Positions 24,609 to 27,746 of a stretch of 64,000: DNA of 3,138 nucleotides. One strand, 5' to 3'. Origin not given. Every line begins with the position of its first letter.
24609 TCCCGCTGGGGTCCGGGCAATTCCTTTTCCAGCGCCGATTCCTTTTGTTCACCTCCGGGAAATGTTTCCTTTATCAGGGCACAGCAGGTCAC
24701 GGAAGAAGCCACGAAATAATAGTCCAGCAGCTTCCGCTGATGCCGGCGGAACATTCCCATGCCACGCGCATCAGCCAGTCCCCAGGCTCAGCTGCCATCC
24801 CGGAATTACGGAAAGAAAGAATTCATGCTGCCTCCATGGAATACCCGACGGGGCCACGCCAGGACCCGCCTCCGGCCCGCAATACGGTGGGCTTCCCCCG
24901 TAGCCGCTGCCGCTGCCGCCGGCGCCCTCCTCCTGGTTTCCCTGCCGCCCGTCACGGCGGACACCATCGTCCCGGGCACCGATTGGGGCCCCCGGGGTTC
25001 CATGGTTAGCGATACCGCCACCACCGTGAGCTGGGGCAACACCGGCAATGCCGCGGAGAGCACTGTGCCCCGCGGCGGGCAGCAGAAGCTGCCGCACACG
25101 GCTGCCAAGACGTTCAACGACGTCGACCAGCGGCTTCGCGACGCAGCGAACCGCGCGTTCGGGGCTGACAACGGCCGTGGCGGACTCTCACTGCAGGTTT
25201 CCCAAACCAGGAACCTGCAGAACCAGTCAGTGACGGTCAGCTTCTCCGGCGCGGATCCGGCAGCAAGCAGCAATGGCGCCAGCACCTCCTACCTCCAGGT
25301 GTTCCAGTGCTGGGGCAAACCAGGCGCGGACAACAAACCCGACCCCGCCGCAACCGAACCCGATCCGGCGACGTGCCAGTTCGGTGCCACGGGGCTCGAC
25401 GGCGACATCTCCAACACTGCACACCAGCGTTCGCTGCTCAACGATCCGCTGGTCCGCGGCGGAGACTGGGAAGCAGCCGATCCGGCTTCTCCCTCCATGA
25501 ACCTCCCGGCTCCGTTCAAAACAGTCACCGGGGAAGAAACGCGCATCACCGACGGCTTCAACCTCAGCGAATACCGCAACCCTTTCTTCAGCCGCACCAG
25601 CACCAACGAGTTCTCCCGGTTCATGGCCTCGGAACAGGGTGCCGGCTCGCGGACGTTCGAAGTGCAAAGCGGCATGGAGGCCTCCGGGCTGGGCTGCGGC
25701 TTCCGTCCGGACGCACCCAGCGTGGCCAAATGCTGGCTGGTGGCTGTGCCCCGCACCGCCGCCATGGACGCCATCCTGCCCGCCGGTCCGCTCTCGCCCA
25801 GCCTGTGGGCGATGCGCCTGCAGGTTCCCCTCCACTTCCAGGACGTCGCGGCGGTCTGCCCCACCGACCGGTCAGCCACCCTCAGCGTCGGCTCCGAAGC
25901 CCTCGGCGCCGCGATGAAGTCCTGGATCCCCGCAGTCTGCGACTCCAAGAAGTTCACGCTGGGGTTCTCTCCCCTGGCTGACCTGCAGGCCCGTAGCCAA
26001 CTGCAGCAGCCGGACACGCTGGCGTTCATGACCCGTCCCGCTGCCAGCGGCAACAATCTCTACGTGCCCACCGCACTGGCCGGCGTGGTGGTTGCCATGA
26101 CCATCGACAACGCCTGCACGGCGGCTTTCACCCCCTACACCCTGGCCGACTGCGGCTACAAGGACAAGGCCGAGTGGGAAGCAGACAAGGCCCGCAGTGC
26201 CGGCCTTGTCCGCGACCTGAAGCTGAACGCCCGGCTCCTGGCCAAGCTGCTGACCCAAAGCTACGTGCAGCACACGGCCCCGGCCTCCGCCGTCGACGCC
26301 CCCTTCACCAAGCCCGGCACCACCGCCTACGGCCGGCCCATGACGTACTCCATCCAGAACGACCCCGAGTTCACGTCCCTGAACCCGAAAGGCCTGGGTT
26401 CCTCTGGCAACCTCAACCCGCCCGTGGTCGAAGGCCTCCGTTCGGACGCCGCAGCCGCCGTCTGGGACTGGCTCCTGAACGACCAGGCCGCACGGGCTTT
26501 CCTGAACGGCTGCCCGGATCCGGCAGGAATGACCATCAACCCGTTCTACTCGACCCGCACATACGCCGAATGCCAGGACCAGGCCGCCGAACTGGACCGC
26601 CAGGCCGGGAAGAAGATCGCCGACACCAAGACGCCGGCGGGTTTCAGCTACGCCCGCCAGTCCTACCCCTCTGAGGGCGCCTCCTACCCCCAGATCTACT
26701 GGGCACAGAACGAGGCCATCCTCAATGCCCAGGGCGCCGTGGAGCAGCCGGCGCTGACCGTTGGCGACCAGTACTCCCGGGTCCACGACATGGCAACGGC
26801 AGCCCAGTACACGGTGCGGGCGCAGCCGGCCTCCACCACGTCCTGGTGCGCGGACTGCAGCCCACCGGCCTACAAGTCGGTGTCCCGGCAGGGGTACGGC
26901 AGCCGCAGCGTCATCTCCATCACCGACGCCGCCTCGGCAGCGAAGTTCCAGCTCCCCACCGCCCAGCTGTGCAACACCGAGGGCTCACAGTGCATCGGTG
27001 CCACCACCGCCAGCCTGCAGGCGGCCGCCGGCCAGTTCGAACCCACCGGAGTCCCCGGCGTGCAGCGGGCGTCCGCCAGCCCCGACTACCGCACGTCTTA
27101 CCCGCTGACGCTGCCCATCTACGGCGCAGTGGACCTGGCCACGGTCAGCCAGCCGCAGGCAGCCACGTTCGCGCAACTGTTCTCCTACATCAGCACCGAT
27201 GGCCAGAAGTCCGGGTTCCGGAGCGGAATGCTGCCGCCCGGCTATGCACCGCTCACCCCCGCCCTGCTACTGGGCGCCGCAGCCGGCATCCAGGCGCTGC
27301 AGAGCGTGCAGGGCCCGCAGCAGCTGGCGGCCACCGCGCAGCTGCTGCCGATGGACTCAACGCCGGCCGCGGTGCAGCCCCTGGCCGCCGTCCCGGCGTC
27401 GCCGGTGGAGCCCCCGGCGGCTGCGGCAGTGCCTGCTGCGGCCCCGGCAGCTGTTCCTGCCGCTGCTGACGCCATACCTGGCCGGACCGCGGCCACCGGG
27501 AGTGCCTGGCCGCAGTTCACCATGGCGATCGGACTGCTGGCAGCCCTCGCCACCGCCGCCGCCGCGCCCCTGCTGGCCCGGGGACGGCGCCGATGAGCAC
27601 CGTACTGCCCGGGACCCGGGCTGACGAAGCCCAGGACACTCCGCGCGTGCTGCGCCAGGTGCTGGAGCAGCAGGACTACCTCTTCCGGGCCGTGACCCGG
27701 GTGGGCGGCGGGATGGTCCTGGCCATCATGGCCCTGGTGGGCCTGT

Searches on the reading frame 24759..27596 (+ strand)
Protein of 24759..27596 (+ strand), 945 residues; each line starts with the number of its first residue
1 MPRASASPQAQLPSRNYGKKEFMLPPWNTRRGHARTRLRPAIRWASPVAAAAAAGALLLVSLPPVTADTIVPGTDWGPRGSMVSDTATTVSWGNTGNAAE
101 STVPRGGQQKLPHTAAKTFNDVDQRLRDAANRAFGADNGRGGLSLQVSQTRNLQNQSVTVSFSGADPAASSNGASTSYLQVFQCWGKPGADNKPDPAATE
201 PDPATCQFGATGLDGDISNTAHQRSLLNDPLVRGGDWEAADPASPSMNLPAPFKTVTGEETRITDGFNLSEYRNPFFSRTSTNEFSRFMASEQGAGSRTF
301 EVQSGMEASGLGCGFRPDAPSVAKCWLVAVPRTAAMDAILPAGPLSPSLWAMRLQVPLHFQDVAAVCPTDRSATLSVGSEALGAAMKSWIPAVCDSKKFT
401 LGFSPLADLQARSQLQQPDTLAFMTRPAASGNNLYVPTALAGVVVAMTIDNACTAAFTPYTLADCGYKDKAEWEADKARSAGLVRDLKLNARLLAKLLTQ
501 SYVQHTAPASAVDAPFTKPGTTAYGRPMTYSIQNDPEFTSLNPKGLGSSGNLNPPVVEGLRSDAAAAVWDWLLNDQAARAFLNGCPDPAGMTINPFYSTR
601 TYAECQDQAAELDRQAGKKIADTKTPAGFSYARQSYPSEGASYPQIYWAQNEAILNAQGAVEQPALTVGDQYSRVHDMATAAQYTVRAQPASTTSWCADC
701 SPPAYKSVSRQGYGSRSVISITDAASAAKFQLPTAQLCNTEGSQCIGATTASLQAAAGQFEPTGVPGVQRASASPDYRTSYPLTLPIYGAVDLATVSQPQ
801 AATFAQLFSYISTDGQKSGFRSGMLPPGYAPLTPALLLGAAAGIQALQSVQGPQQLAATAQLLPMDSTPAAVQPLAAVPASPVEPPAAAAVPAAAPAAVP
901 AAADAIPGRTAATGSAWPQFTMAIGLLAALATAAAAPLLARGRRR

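Call 4: search_protein_families(library=pfam, proteins=[window:24759-27596:+], max_evalue=0.01)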
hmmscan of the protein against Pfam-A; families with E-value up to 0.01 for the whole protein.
window:24759-27596:+ (945 aa): 0 families

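Call 5: search_protein_families(library=ncbifam, proteins=[window:24759-27596:+], max_evalue=0.01)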
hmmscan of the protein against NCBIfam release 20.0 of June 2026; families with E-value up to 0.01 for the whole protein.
window:24759-27596:+ (945 aa): 1 family
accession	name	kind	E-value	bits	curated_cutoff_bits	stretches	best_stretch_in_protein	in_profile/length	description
TIGR00975.1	3a0107s03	equivalog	0.0024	17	205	1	718-818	191-290/315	phosphate ABC transporter substrate-binding protein PstS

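Call 55: find_homologous_proteins(query=window:24825-27596:+, max_evalue=1e-10)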
Query window:24825-27596:+ (923 aa): 91 proteins with E <= 1e-10 among 8000 candidates.
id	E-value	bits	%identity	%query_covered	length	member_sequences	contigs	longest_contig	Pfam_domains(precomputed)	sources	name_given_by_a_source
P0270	0.0e+0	2052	100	100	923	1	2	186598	-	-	-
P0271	0.0e+0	1801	87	100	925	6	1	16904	-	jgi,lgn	jgi:hypothetical protein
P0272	0.0e+0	1710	82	100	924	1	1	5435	-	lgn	-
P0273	0.0e+0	1664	81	100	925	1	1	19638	-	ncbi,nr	ncbi:MAG TPA: hypothetical protein VFS79_07630 [Arthrobacter sp.]|nr:hypothetical protein [Arthrobac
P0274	0.0e+0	1650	81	100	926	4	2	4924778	-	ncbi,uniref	ncbi:hypothetical protein [Arthrobacter methylotrophus]|uniref:PBP domain-containing protein n=1 Tax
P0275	0.0e+0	1650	82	97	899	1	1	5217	-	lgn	-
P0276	0.0e+0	1635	79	100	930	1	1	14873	-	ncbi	-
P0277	0.0e+0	1571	81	94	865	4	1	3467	-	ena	-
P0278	0.0e+0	1548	80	94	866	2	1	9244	-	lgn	-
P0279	0.0e+0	1260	63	96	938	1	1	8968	-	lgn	-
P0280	0.0e+0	1250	64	98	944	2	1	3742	-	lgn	-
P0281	0.0e+0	1243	63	96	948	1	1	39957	-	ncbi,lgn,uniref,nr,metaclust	ncbi:hypothetical protein ASG92_24335 [Arthrobacter sp. Soil736]|uniref:hypothetical protein n=1 Tax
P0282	0.0e+0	1241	64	97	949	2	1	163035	-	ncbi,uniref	ncbi:hypothetical protein R5O87_09685 [Arthrobacter globiformis]|uniref:hypothetical protein n=1 Tax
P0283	0.0e+0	1237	63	96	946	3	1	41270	-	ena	-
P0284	0.0e+0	1234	61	100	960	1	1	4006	-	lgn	-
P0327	1.9e-54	204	32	80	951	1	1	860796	-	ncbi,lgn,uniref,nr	ncbi:hypothetical protein [Luteimicrobium subarcticum]|uniref:ABC-type phosphate transport system su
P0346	1.9e-20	91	28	76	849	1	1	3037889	-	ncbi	-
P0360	6.4e-12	63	28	52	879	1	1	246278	-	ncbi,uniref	ncbi:hypothetical protein ACFQ6N_02865 [Kitasatospora sp. NPDC056446]|uniref:hypothetical protein n=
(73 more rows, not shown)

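Call 65: predict_structure(alignment_id=A3)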
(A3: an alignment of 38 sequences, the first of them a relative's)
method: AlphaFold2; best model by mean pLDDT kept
length: 923 residues; sequences in the alignment: 38
mean_pLDDT: 81.4   pTM: 0.81
mean pLDDT of the five models: 81.4, 79.8, 79.3, 78.1, 77.0
residues with pLDDT >= 90: 475; 70-90: 264; 50-70: 58; < 50: 126
segments of 3 or more residues with pLDDT < 50: 1-28, 31-46, 148-152, 487-489, 495-498, 832-897, 921-923
pLDDT, mean of each block of 10 residues (from residue 1): 38 37 46 43 49 82 93 96 94 96 97 94 96 94 73 79 93 91 92 87 91 84 78 92 63 84 89 90 92 88 97 93 97 95 64 91 93 89 92 92 89 97 93 79 86 80 93 93 63 49 72 92 71 90 95 97 93 93 96 88 78 85 79 88 82 93 91 83 85 91 96 95 96 97 93 96 97 93 97 94 95 97 90 39 32 33 32 30 28 41 76 65 46
secondary structure, 60 per line:
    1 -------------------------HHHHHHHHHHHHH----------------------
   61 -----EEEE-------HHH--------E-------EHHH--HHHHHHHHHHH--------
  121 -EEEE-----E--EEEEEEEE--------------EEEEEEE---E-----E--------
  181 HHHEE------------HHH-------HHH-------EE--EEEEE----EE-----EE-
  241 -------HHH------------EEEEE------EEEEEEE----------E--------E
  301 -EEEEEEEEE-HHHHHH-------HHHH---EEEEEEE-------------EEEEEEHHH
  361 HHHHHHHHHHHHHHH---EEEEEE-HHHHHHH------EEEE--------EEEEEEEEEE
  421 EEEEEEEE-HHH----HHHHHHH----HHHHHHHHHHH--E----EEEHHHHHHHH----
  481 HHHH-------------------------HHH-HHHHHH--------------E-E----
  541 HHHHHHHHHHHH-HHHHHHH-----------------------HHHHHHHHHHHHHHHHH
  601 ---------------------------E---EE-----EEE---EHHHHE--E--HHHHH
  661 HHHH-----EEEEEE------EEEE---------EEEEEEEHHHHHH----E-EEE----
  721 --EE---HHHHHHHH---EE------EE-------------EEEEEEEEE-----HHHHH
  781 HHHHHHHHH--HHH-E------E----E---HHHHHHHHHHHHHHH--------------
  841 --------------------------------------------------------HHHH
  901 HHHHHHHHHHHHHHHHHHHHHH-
elements in order (helices of 4 or more, strands of 3 or more residues): H26-38 E66-69 H102-112 E122-125 E134-141 E156-162 E222-226 E263-267 E274-280 E302-310 H312-317 H325-328 E332-338 E352-357 H358-375 E379-384 H386-392 E399-402 E411-428 H437-443 H448-458 E466-468 H469-476 H481-484 H514-519 H541-552 H554-560 H584-600 E639-641 H646-649 H656-664 E670-675 E682-685 E695-701 H702-707 E714-716 H728-735 E762-770 H776-789 H812-826 H897-922
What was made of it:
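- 24825..27596 (+): 923-aa partner (945 aa from the upstream ATG at 24759). It has a signal peptide, an N-terminal beta-rich domain, a PstS-type fold with insertions, a Pro/Ala-rich linker and a C-terminal anchor helix followed by RGRRR. AF2 pLDDT 81.4 and pTM 0.81 (call 65).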

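Call 68: fold_search(model_id=the predicted structure, library=pdb)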
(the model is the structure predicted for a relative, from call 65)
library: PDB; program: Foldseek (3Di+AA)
matches with E <= 10: 749; with E <= 0.001: 19
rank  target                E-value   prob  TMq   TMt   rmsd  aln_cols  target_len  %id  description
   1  1pc3_MODEL_1_A        1.9e-08  1.00  0.25  0.61   8.7       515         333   15  Crystal structure of the extracellular phosphate ABC transport receptor (PstS-1) and immunodominant antigen of (released 2004-05-18)
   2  8ods                  2.9e-08  1.00  0.26  0.71   7.5       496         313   11  Phosphate-Binding Protein (PstS) from Xanthomonas citri pv. citri A306 bound to phosphate (released 2023-10-11)
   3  9k3x_E                2.0e-07  1.00  0.26  0.71   7.1       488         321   10  Cryo-EM structure of E coli pstSCAB in the pretranslocation state (released 2026-02-18)
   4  2z22_A                4.7e-07  1.00  0.26  0.69   6.1       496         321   11  Crystal structure of phosphate preplasmic binding protein psts from yersinia pestis (released 2007-10-30)
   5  1ixi                  6.2e-07  1.00  0.26  0.71   7.0       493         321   11  PHOSPHATE-BINDING PROTEIN MUTANT WITH ASP 56 REPLACED BY ASN COMPLEX WITH MONOBASIC PHOSPHATE ION (released 1997-10-22)
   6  1quk                  7.3e-07  1.00  0.26  0.69   6.3       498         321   11  PHOSPHATE-BINDING PROTEIN MUTANT WITH ASP 137 REPLACED BY ASN COMPLEX WITH PHOSPHATE (released 1996-07-11)
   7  1a54                  1.3e-06  1.00  0.27  0.71   7.2       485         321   11  PHOSPHATE-BINDING PROTEIN MUTANT A197C LABELLED WITH A COUMARIN FLUOROPHORE AND BOUND TO DIHYDROGENPHOSPHATE ION (released 1998-10-14)
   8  1pbp                  1.3e-06  1.00  0.26  0.70   7.3       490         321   11  FINE TUNING OF THE SPECIFICITY OF THE PERIPLASMIC PHOSPHATE TRANSPORT RECEPTOR: SITE-DIRECTED MUTAGENESIS, LIGAND BINDIN (released 1994-10-15)
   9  5wnn_A                1.4e-06  1.00  0.26  0.70   8.0       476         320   11  Crystal structure of Phosphate-binding protein PstS protein from Burkholderia pseudomallei (released 2017-08-30)
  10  1a40                  1.9e-06  1.00  0.25  0.67   6.5       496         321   10  PHOSPHATE-BINDING PROTEIN WITH ALA 197 REPLACED WITH TRP (released 1999-03-23)
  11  1qul                  2.2e-06  1.00  0.26  0.70   7.6       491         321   10  PHOSPHATE-BINDING PROTEIN MUTANT WITH ASP 137 REPLACED BY THR COMPLEX WITH CHLORINE AND PHOSPHATE (released 1996-07-11)
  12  2abh                  2.6e-06  1.00  0.27  0.71   7.2       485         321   11  PHOSPHATE-BINDING PROTEIN (RE-REFINED) (released 1997-04-21)
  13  5i84_A                3.1e-06  1.00  0.26  0.71   7.3       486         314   11  Structure of the Xanthomonas citri phosphate-binding protein PhoX (released 2016-06-15)
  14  1qui                  3.4e-06  1.00  0.26  0.70   7.2       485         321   11  PHOSPHATE-BINDING PROTEIN MUTANT WITH ASP 137 REPLACED BY GLY COMPLEX WITH BROMINE AND PHOSPHATE (released 1996-07-11)
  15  5i84_H                1.5e-05  1.00  0.25  0.68   6.7       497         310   10  Structure of the Xanthomonas citri phosphate-binding protein PhoX (released 2016-06-15)
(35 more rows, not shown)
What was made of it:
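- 24825..27596 (+): Foldseek top hits are all PstS or DING proteins with probability 1.00 (call 68).
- Closest known: Canonical PstSCAB phosphate importer. Different: There are two additional PstS-fold proteins (calls 5, 68).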

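Call 69: find_encoding_contigs(protein=P0327, flank=10000, max_places=1)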
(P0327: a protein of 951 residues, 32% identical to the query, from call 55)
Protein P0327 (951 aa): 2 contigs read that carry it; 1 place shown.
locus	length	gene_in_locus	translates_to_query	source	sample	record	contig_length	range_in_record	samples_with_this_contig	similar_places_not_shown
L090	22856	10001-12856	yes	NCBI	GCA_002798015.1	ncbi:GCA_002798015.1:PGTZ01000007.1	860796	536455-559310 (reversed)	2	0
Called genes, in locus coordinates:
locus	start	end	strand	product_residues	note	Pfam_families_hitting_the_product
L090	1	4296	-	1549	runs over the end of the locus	PF18741:MTES_1575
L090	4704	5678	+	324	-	-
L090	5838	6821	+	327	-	PF00528:BPD_transp_1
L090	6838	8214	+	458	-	-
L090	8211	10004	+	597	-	PF12849:PBP_like_2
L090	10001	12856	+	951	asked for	-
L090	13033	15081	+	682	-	PF16640:Big_3_5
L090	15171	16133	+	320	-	PF04203:Sortase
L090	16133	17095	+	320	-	PF02463:SMC_N (weak), PF00005:ABC_tran, PF13304:AAA_21 (faint)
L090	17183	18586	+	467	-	PF07730:HisKA_3, PF13581:HATPase_c_2 (faint), PF02518:HATPase_c (weak)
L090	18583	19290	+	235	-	PF00072:Response_reg, PF08281:Sigma70_r4_2 (weak), PF00196:GerE, PF04545:Sigma70_r4 (weak)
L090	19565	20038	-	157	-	-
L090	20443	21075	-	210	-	-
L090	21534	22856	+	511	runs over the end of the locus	-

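Call 70: find_encoding_contigs(protein=P0360, flank=10000, max_places=1)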
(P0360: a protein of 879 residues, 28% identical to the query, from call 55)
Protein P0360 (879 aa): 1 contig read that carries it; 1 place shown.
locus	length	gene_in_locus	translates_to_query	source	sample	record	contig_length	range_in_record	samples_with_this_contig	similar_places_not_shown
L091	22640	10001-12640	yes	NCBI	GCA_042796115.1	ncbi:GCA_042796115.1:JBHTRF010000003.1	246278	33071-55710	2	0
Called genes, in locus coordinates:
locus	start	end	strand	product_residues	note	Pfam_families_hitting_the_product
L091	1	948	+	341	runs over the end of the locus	PF02322:Cyt_bd_oxida_II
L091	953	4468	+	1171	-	PF00664:ABC_membrane, PF00005:ABC_tran, PF02463:SMC_N (faint), PF03193:RsgA_GTPase (faint), PF13304:AAA_21 (faint), PF00664:ABC_membrane (weak), PF00005:ABC_tran, PF13191:AAA_16 (weak), +5 more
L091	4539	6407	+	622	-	PF01590:GAF, PF13185:GAF_2, PF13492:GAF_3 (faint), PF01590:GAF, PF13185:GAF_2, PF07730:HisKA_3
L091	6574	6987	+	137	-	-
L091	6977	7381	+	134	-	-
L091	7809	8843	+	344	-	PF12849:PBP_like_2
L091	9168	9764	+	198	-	-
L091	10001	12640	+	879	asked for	-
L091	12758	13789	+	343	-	PF00528:BPD_transp_1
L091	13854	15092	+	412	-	PF00528:BPD_transp_1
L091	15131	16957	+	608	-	PF12849:PBP_like_2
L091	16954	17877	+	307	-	PF04203:Sortase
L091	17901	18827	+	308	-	PF02463:SMC_N (faint), PF00005:ABC_tran, PF13304:AAA_21 (faint)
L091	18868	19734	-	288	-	PF00702:Hydrolase (faint), PF05116:S6PP (faint), PF08282:Hydrolase_3, PF12710:HAD (faint)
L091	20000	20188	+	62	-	-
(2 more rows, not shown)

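Call 71: find_encoding_contigs(protein=P0346, flank=10000, max_places=1)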
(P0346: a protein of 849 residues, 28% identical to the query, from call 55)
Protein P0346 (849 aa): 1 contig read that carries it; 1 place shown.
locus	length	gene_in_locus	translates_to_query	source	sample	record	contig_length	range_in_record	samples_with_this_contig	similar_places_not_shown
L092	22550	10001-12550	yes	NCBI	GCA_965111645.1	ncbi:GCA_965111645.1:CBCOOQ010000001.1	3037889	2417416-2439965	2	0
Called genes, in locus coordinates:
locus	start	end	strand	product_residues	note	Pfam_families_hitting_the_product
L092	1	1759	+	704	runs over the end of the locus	PF01757:Acyl_transf_3, PF19040:SGNH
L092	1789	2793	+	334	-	PF00535:Glycos_transf_2, PF10111:Glyco_tranf_2_2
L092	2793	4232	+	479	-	PF07388:A-2_8-polyST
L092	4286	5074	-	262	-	PF16640:Big_3_5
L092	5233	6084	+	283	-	-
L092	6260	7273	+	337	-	PF00528:BPD_transp_1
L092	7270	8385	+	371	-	PF00528:BPD_transp_1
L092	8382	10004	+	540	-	PF12849:PBP_like_2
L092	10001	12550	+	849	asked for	-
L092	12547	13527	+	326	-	PF04203:Sortase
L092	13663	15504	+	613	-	PF12849:PBP_like_2, PF25850:PelX_Ig (faint), PF16640:Big_3_5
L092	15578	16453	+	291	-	PF00005:ABC_tran, PF02463:SMC_N (faint), PF13304:AAA_21 (faint)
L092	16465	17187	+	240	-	PF13406:SLT_2 (weak)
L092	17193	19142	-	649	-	PF05649:Peptidase_M13_N, PF01431:Peptidase_M13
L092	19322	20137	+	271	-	PF08021:FAD_binding_9, PF04954:SIP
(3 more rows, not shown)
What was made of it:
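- On Subunit or accessory of a Pst-type ABC importer: The reverse search gave 3/3 (calls 69-71).
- Reverse search from distant ~900-aa homologues found the module in 3 of 3 cases (calls 69-71).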
